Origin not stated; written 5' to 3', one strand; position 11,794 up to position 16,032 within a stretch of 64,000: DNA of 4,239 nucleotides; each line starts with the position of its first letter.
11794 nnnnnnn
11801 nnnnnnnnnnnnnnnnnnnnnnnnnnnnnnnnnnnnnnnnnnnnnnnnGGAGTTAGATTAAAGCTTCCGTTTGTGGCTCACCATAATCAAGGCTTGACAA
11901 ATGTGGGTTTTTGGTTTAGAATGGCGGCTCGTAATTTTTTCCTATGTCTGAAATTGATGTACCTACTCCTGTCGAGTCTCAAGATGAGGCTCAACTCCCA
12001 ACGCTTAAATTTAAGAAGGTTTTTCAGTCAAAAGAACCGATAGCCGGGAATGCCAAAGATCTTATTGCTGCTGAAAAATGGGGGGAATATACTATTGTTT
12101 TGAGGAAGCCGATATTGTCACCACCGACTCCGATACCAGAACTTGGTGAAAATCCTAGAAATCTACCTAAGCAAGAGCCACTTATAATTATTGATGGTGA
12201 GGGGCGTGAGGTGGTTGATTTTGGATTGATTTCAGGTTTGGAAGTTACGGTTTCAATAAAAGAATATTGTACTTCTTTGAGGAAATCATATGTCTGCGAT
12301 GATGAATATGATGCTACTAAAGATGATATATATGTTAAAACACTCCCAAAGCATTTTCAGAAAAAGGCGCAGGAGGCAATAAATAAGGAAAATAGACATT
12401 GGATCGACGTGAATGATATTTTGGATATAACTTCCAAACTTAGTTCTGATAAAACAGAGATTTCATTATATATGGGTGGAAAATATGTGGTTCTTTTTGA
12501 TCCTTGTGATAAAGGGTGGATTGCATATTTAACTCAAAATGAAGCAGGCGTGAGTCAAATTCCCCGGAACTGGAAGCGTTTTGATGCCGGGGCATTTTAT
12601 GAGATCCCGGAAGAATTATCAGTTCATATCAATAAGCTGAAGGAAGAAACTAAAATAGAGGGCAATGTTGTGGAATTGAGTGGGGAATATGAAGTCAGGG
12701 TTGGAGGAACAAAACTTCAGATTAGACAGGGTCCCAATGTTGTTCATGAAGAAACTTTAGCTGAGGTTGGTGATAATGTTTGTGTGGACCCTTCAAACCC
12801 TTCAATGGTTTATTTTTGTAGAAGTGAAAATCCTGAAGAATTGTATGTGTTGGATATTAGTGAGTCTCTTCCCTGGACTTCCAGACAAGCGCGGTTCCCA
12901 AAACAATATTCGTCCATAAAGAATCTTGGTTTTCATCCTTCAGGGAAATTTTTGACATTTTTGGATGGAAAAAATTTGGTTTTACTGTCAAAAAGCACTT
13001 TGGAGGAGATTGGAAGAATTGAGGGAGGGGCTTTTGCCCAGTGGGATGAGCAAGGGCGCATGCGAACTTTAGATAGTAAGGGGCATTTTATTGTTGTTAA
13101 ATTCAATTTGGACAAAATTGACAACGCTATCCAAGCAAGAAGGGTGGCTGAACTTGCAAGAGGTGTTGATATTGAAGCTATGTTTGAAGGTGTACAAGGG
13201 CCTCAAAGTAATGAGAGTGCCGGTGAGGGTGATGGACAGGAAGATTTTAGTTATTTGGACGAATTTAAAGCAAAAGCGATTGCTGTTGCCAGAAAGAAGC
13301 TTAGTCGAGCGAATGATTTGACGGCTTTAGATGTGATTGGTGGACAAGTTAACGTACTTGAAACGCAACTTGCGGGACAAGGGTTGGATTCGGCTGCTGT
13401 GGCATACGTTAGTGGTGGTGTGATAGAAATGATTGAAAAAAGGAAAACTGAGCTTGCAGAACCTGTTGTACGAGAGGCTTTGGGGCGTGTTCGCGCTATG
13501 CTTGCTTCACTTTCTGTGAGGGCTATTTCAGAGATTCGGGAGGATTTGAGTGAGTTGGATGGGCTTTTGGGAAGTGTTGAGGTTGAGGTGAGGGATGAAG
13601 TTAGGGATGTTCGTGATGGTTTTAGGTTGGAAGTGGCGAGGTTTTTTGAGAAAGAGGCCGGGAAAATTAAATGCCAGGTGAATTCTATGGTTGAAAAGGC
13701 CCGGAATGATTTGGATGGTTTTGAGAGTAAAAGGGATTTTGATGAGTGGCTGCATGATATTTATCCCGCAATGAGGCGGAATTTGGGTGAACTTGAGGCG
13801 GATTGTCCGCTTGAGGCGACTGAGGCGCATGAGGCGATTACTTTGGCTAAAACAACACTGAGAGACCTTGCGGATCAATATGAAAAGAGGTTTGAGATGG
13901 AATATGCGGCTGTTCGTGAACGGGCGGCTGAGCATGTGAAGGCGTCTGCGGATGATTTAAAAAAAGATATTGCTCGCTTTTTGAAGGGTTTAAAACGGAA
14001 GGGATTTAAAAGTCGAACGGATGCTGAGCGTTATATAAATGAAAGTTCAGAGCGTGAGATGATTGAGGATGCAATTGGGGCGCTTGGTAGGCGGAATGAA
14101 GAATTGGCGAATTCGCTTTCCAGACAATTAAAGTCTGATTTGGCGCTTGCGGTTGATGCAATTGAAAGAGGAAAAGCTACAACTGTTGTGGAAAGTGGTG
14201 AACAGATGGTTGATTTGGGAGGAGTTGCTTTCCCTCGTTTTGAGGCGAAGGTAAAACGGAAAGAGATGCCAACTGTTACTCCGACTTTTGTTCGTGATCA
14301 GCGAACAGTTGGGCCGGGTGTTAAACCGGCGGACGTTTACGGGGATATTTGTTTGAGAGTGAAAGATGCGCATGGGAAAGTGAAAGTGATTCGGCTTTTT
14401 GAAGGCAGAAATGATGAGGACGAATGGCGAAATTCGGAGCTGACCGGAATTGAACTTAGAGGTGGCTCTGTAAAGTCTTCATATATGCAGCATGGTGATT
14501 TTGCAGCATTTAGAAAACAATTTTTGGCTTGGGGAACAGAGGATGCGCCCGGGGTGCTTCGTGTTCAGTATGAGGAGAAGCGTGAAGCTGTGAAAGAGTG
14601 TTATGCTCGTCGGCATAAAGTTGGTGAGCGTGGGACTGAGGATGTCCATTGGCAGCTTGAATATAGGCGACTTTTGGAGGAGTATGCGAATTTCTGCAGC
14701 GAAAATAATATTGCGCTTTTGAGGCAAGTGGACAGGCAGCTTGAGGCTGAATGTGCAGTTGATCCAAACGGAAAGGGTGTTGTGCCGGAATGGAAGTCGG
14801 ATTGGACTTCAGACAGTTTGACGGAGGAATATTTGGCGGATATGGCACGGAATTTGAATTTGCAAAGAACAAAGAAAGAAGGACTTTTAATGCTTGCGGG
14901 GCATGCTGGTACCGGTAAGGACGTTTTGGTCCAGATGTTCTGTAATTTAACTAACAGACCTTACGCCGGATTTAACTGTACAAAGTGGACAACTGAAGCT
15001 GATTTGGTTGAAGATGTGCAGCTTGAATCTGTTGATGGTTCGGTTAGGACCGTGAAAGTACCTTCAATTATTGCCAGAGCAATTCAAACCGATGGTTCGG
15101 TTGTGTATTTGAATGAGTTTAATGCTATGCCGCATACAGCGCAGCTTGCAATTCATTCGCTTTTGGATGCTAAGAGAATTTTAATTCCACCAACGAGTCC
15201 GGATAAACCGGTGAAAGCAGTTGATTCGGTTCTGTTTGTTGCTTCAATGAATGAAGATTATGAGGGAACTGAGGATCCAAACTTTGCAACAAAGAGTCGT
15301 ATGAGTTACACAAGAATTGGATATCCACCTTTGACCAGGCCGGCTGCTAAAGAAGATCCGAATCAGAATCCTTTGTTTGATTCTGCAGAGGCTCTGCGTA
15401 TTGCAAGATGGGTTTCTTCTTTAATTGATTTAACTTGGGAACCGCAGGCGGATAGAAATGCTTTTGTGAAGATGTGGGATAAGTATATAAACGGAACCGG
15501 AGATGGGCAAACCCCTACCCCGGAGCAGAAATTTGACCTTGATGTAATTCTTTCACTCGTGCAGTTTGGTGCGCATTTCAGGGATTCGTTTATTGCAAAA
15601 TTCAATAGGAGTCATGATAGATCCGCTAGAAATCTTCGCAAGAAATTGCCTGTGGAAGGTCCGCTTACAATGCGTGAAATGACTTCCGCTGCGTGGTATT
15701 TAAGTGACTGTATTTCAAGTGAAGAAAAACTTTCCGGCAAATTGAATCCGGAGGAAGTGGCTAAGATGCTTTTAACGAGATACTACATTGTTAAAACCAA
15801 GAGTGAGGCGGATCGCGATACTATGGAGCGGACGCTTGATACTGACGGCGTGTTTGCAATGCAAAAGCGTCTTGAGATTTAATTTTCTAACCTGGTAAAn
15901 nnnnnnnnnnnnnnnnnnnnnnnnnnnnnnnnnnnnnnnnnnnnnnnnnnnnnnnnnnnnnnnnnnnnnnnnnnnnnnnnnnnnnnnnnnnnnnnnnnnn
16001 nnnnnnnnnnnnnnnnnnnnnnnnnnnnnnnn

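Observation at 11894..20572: Three-gene operon: giant CbbQ/NorQ-type AAA+ fusion, transglutaminase / D/E-rich / MIDAS-VWA protein, and a 470-aa orphan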

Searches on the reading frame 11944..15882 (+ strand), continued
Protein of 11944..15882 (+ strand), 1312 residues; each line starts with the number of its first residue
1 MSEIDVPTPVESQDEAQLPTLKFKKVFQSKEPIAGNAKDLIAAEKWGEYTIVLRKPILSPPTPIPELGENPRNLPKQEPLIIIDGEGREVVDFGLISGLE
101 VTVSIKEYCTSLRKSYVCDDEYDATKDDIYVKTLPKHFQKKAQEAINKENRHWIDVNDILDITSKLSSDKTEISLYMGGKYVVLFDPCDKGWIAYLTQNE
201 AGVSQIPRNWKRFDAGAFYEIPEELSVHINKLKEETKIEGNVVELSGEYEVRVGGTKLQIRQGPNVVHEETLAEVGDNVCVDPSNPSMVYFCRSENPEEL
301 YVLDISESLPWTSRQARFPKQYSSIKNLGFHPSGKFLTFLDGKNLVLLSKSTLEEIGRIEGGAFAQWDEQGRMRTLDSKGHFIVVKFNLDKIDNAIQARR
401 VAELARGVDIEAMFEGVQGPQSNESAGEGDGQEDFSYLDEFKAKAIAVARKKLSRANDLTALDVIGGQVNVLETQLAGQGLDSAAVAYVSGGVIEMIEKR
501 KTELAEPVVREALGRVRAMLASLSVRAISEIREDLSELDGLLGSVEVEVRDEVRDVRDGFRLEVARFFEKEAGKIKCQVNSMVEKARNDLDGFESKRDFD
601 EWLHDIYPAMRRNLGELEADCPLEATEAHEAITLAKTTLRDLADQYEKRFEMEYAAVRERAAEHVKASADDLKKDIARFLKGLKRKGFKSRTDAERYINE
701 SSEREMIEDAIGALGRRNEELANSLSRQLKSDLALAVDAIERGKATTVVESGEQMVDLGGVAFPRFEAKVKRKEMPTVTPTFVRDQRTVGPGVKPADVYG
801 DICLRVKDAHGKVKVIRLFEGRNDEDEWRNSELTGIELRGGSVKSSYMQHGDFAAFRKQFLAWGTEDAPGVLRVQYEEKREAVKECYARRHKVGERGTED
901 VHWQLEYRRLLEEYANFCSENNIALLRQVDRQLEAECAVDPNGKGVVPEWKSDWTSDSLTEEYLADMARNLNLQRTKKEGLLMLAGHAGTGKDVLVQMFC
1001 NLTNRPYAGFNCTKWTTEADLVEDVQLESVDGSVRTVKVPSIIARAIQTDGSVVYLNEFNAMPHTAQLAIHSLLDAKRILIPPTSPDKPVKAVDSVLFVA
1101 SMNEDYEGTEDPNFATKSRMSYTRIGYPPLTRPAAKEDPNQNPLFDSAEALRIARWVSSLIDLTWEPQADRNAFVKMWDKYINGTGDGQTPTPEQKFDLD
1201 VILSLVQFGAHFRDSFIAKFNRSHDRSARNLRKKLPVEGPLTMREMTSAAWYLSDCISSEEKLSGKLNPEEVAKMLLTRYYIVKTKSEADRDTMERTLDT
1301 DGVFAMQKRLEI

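Call 59: fold_search(model_id=the predicted structure, library=pdb)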
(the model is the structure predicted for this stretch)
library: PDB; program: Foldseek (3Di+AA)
matches with E <= 10: 1320; with E <= 0.001: 416
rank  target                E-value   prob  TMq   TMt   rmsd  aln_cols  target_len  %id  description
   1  9fqr_Xy               3.3e-09  1.00  0.13  0.05  46.2      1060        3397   13  96-nm repeat of axonemal doublet microtubules from bovine sperm (released 2025-03-26)
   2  6l1q_A                1.0e-08  1.00  0.14  0.54   6.6       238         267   20  Crystal structure of AfCbbQ2, a MoxR AAA+-ATPase and CbbQO-type Rubisco activase from Acidithiobacillus ferrooxidans (released 2019-12-18)
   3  9qh7_E                1.8e-08  1.00  0.13  0.58   7.6       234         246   18  NorQ in complex with NorD VWA domain steep staircase subset 1 from Paracoccus denitrificans (released 2026-03-25)
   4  9mfw                  1.9e-08  1.00  0.12  0.06  33.5       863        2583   13  Motor domain with ADP AAA1 and ADP AAA3 from yeast full-length dynein-1 in 0.1 mM ATP condition (released 2025-12-17)
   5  8glv_DA               3.2e-08  1.00  0.13  0.04  55.8      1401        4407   10  96-nm repeat unit of doublet microtubules from Chlamydomonas reinhardtii flagella (released 2023-05-31)
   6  7k58_C                3.5e-08  1.00  0.12  0.04  76.0      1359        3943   10  Structure of outer-arm dyneins bound to microtubule with microtubule binding state 1(MTBS-1) (released 2021-09-29)
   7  9qh4_F                5.2e-08  1.00  0.13  0.55   9.1       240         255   18  NorQ hexamer from Paracoccus denitrificans (released 2026-03-25)
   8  9qh4_C                6.0e-08  1.00  0.14  0.56   5.9       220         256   20  NorQ hexamer from Paracoccus denitrificans (released 2026-03-25)
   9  7k5b_C                8.9e-08  1.00  0.12  0.04  77.4      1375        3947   11  Structure of outer-arm dynein bound to microtubule doublet in microtubule binding state 2 (MTBS-2) (released 2021-09-29)
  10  9qh9_C                9.8e-08  1.00  0.13  0.56   3.5       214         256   20  NorQ in complex with NorD VWA domain steep staircase subset 2 from Paracoccus denitrificans (released 2026-03-25)
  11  9qh6_B                1.1e-07  1.00  0.14  0.57   6.4       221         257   19  NorQ in complex with NorD VWA domain from Paracoccus denitrificans (released 2026-03-25)
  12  9qhd_C                1.3e-07  1.00  0.14  0.57   7.5       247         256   18  NorQD complex state 1 from Jhaorihella thermophila (released 2026-03-25)
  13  9qh8_C                1.4e-07  1.00  0.14  0.57   7.3       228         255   21  reduced NorQ-NorD VWA domain complex from Paracoccus denitrificans (released 2026-03-25)
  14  8bwy_C                1.4e-07  1.00  0.12  0.04  32.6       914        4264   13  In situ outer dynein arm from Chlamydomonas reinhardtii in a pre-power stroke state (released 2023-05-10)
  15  9y6s_5X               1.6e-07  1.00  0.13  0.04  32.8      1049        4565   11  96-nm repeat of the Leishmania tarentolae doublet microtubule (released 2025-12-17)
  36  8bx8_B                9.0e-07  1.00  0.14  0.04  35.9      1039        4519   11  In situ outer dynein arm from Chlamydomonas reinhardtii in the post-power stroke state (released 2023-05-10)
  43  9e5c_7e               1.2e-06  1.00  0.12  0.04  37.3      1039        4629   12  Cryo-EM structure of 96 nm repeat of microtubule doublet from T. brucei flagellum (released 2025-03-12)
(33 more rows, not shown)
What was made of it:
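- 14815..15879 (+): Gene 1 aa 958-1312: AAA+ module (large subdomain plus lid), closest to CbbQ/NorQ. Foldseek: CbbQ2 1e-8 and NorQ 1.8e-8 (call 59).
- Foldseek: CbbQ2 and NorQ, 1e-8 to 1e-7 (call 59). Dynein heavy chains appear among the fold hits for gene 1 (call 59). The dynein fold alignments have rmsd of 18-77 A and TM-scores of 0.07 or less, which makes them uninformative (call 59).
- Tried and rejected: Dynein heavy-chain fold hits were rejected as evidence of homology: rmsd 18-77 A and TM-scores of 0.07 or less (call 59).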

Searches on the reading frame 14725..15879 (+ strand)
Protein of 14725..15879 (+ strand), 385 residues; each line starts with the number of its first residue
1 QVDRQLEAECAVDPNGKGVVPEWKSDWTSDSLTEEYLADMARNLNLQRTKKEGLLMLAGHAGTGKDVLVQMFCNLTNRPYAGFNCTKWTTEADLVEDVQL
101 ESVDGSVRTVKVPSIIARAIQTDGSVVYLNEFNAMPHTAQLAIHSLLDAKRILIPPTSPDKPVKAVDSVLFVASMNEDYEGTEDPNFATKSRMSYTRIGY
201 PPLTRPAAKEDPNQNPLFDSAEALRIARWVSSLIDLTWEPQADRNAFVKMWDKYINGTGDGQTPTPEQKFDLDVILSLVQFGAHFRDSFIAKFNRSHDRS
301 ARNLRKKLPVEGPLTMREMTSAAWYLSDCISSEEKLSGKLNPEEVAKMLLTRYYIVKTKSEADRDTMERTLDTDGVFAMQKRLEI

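Call 24: find_homologous_proteins(query=A4, max_evalue=0.001)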
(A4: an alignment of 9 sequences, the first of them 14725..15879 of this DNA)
Query A4 (9 sequences) (385 aa, profile of the alignment): 21 proteins with E <= 0.001 among 7935 candidates.
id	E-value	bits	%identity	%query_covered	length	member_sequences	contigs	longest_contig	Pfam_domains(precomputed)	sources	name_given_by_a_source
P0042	5.3e-231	784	51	96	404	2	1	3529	PF07728.21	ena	-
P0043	2.1e-211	720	51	94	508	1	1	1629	PF07728.21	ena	-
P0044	1.2e-207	707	52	89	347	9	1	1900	PF07728.21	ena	-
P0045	9.3e-207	704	47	96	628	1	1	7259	PF07728.21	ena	-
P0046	5.6e-201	685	51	89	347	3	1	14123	PF07728.21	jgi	-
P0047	1.3e-189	648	48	96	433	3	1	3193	PF07728.21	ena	-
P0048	3.0e-184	630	47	99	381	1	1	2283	PF07728.21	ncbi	ncbi:MAG: MoxR family ATPase, partial [Candidatus Peregrinibacteria bacterium]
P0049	3.3e-183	627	51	84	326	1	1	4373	PF07728.21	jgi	-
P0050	3.4e-180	617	46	99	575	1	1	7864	PF07728.21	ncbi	-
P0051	1.3e-171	589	48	95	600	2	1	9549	PF07728.21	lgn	-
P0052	5.8e-164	564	51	80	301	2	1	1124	PF07728.21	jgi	jgi:MoxR-like ATPase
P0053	6.7e-158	544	48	87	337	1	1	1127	PF07728.21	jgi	jgi:MoxR-like ATPase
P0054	2.4e-153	529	48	82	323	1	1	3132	PF07728.21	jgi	jgi:MoxR-like ATPase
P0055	2.7e-153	528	48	81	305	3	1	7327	PF07728.21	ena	-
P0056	5.1e-151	521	46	82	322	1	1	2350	PF07728.21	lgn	-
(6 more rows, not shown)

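Call 82: search_solved_structures(query=A4, max_evalue=1, show_alignments=1)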
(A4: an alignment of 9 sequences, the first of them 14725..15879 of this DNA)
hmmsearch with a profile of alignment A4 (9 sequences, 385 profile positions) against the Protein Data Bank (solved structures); distinct sequences matched with E-value up to 1: 15.
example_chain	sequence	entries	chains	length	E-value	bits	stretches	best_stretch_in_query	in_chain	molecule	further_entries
5c3c_A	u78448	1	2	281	1.1e-11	47.4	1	65-252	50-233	CbbQ/NirQ/NorQ domain protein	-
6l1q_C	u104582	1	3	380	1.3e-09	40.6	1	65-215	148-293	CbbQ protein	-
9qh4_A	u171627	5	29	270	1.6e-09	40.3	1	65-218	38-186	Protein NorQ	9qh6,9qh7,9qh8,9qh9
9qhd_A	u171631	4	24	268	2.4e-09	39.7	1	65-216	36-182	Nitric oxide reductase NorQ protein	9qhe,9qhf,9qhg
8ouw_5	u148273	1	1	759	0.0087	18.2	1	130-183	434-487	DNA replication licensing factor mcm-5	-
26jl_A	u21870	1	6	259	0.072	15.1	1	52-186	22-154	Flagellar regulatory protein A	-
9lxd_5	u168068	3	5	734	0.097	14.7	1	131-183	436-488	DNA replication licensing factor MCM5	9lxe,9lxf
22vt_5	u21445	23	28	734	0.29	13.1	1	131-183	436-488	DNA replication licensing factor MCM5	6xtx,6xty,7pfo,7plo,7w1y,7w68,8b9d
9caq_5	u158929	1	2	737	0.29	13.1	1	131-183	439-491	DNA replication licensing factor MCM5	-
8q6o_D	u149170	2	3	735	0.32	13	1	131-184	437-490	DNA replication licensing factor mcm5-A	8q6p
6raw_5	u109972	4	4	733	0.35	12.9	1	130-183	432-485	DNA replication licensing factor Mcm5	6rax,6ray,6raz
6u0m_5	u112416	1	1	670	0.71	11.9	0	131-186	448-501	Minichromosome maintenance protein 5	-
2axo_A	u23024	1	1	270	0.75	11.8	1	70-152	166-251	hypothetical protein Atu2684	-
28vy_5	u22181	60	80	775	0.87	11.6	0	131-186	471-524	Minichromosome maintenance protein 5 | Minichromosome Maintenance 5 | DNA replication licensing factor MCM5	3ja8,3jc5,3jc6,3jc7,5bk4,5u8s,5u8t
9gjp_5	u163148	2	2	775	0.91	11.5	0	131-186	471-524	Minichromosome maintenance protein 5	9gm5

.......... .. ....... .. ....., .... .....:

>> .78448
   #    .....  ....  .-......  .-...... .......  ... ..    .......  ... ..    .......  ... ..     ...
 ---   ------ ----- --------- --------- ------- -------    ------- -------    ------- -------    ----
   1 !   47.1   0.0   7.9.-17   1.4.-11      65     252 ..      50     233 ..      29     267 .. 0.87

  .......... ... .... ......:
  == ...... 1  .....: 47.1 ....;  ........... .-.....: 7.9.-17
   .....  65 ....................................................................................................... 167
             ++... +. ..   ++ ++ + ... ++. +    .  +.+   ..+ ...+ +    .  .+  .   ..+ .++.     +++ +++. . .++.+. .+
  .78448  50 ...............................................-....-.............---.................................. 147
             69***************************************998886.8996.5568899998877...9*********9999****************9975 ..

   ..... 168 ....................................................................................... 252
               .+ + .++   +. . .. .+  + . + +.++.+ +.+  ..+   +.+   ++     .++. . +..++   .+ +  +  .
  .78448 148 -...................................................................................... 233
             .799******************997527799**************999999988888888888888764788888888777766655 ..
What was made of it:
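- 14815..15879 (+): Profile against PDB: CbbQ 1.1e-11 and NorQ 1.6e-9, with nothing else significant (call 82).
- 14899..14922 (+): Walker A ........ (aa 986-993), with Asp where Ser/Thr is canonical. CbbQ has GK-S at the aligned position (call 82).
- Closest known: Midasin / Rea1. Different: There is no sequence-level link to midasin (call 82).
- Profile against PDB finds only CbbQ and NorQ at significance, 1.1e-11 to 2.4e-9 (call 82). The profile search finds CbbQ and NorQ but no midasin or dynein at E<=1 (call 82).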
